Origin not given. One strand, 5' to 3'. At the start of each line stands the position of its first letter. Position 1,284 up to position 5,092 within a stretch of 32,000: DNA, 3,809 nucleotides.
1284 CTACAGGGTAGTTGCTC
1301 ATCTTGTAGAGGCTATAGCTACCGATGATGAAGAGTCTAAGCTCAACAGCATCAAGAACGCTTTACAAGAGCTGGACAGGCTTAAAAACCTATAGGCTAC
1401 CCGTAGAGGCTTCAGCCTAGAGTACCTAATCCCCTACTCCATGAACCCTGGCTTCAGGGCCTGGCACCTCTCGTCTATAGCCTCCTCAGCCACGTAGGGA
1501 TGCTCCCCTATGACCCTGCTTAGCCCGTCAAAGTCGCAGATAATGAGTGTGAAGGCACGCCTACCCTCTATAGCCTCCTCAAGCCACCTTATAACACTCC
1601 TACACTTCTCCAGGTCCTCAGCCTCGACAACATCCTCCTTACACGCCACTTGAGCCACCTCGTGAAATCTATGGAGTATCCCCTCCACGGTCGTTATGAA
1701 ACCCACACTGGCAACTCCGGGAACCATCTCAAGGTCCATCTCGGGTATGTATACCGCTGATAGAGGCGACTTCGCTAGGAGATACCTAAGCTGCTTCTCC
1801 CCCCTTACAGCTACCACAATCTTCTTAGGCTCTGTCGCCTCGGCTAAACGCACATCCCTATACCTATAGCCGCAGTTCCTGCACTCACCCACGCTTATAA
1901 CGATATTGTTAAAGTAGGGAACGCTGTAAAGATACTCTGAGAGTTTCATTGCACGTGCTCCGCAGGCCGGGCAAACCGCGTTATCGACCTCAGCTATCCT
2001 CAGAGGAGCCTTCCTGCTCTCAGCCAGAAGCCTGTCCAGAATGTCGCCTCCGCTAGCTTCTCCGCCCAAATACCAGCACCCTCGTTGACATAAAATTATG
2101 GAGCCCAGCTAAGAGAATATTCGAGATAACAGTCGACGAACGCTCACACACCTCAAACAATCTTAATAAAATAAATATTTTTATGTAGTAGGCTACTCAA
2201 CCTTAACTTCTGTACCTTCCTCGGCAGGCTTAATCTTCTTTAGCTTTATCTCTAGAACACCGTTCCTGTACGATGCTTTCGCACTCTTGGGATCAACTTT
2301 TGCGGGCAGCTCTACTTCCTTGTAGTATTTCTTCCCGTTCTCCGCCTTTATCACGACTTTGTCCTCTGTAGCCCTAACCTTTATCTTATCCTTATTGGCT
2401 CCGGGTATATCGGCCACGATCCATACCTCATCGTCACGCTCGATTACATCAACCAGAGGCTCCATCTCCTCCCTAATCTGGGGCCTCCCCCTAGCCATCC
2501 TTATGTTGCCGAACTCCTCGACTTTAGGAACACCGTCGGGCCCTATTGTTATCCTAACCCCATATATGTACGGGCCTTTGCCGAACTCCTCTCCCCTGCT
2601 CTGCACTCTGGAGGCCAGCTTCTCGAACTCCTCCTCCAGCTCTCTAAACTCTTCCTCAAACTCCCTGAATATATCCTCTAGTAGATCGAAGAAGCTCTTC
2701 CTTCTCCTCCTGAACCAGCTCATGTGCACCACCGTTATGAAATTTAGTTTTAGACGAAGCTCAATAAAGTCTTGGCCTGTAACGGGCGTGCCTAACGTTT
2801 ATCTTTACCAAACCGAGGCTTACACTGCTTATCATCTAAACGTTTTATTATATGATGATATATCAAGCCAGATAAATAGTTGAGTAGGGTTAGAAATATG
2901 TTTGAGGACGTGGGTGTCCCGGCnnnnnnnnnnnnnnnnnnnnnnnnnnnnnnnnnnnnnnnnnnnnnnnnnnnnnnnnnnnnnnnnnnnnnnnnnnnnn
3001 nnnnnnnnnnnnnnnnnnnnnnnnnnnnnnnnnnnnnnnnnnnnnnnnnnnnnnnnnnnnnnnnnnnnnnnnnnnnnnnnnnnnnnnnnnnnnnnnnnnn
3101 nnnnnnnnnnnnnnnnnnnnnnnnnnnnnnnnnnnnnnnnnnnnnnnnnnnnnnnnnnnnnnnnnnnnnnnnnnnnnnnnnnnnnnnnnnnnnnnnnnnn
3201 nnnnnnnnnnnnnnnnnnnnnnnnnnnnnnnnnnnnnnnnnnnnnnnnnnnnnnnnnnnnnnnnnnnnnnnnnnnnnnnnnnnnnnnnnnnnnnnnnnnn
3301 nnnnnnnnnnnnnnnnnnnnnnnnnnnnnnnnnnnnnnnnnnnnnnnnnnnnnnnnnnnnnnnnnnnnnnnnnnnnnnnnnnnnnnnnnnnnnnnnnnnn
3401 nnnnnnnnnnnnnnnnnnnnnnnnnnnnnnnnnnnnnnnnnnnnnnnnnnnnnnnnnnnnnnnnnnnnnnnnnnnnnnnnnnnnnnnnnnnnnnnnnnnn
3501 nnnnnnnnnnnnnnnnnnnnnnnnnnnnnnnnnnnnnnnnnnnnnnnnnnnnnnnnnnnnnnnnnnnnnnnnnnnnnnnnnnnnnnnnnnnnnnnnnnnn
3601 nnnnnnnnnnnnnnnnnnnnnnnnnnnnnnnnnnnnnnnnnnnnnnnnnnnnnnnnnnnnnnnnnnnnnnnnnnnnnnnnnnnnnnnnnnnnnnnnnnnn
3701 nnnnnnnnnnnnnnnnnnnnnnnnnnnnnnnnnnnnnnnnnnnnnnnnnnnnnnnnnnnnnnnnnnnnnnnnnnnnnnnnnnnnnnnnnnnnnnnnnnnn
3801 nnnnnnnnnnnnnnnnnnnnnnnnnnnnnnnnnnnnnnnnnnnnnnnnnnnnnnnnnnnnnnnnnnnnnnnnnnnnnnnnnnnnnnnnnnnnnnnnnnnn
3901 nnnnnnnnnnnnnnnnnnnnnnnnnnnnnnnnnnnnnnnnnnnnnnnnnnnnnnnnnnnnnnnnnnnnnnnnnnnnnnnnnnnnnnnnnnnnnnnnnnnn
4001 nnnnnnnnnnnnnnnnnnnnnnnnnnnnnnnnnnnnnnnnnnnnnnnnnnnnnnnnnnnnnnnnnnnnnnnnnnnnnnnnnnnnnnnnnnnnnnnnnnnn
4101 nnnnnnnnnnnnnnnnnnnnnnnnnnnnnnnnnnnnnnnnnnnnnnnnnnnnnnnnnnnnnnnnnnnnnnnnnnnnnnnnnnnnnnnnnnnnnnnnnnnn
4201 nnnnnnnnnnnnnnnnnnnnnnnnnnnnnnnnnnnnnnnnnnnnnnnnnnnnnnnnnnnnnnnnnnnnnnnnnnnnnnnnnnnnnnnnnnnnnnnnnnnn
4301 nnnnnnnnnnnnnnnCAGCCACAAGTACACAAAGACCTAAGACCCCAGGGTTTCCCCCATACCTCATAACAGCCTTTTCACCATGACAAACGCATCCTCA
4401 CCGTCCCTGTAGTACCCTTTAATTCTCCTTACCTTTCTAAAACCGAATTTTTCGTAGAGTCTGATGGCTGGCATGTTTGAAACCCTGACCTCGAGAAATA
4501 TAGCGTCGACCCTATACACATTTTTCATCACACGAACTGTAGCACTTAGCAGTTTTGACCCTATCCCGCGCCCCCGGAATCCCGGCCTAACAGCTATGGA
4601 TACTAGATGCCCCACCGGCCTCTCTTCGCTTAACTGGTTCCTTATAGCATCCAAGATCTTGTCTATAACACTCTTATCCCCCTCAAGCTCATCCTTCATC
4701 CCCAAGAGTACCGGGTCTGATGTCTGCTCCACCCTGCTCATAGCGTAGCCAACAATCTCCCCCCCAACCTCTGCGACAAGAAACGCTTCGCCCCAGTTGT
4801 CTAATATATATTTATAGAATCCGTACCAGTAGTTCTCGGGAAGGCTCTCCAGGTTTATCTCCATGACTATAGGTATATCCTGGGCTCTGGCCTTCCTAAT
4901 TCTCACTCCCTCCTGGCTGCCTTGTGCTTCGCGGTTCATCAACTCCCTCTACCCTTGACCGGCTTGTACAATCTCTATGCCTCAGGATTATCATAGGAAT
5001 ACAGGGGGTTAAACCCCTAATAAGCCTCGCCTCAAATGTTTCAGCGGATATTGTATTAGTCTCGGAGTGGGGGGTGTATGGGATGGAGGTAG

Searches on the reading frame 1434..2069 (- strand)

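Call 101: search_protein_families(library=pfam, proteins=[window:1434-2069:-], max_evalue=0.00001)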
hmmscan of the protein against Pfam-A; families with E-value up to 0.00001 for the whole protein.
window:1434-2069:- (211 aa): 2 families
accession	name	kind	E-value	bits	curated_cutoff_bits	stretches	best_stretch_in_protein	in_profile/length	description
PF22794.1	jr-ZPR1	-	1.7e-18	67.2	27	1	93-186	2-96/125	ZPR1 jelly-roll domain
PF03367.19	Zn_ribbon_ZPR1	-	2.3e-08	33.8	23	1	32-80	8-55/56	ZPR1 zinc-finger domain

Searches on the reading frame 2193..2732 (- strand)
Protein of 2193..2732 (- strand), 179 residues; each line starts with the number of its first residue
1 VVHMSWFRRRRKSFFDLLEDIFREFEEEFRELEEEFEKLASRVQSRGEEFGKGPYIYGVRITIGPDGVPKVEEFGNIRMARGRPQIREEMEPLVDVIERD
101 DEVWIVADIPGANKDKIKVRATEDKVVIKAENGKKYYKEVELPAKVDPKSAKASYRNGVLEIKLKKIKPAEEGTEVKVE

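Call 101: search_protein_families(library=pfam, proteins=[window:2193-2732:-], max_evalue=0.00001)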
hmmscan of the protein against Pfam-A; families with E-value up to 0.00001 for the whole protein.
window:2193-2732:- (179 aa): 3 families
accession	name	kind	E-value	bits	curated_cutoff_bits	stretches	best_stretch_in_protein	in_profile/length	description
PF00011.27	HSP20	-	2.5e-10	40.8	20.8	1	96-176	2-97/102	Hsp20/alpha crystallin family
PF17886.7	ArsA_HSP20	-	4e-07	29.9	22.5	1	102-163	3-62/63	HSP20-like domain found in ArsA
PF04969.22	CS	-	4.9e-06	27.9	21.3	1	98-166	7-78/78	CS domain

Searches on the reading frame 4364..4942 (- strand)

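Call 93: search_protein_families(library=pfam, proteins=[window:4364-4942:-], max_evalue=0.001)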
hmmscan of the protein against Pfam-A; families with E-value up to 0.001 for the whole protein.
window:4364-4942:- (192 aa): 10 families
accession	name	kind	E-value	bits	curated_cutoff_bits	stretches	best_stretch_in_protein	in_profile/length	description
PF00583.31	Acetyltransf_1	-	3.4e-22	79.3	20.7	1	36-168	19-116/116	Acetyltransferase (GNAT) family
PF13508.13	Acetyltransf_7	-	4.9e-15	56.1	27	1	52-169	3-83/84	Acetyltransferase (GNAT) domain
PF08445.16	FR47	-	2.6e-11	43.8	22.1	1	107-172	18-81/86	FR47-like protein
PF13673.13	Acetyltransf_10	-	4e-10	40.2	23.6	1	111-185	52-122/128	Acetyltransferase (GNAT) domain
PF13523.12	Acetyltransf_8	-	3.4e-07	30.4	27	1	119-174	88-143/145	Acetyltransferase (GNAT) domain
PF13420.13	Acetyltransf_4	-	9.1e-07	29.5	24.3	1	125-185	91-151/155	Acetyltransferase (GNAT) domain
PF17013.11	Acetyltransf_15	-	3.7e-05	23.7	35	1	99-172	61-140/210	Putative acetyl-transferase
PF13527.13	Acetyltransf_9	-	6.1e-05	23.5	25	1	106-170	68-126/127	Acetyltransferase (GNAT) domain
PF13302.13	Acetyltransf_3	-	0.00013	23.1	25.4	1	114-169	83-138/138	Acetyltransferase (GNAT) domain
PF21926.2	FeeM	-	0.00048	20.4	27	1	98-185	68-153/158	N-acyl amino acid synthase FeeM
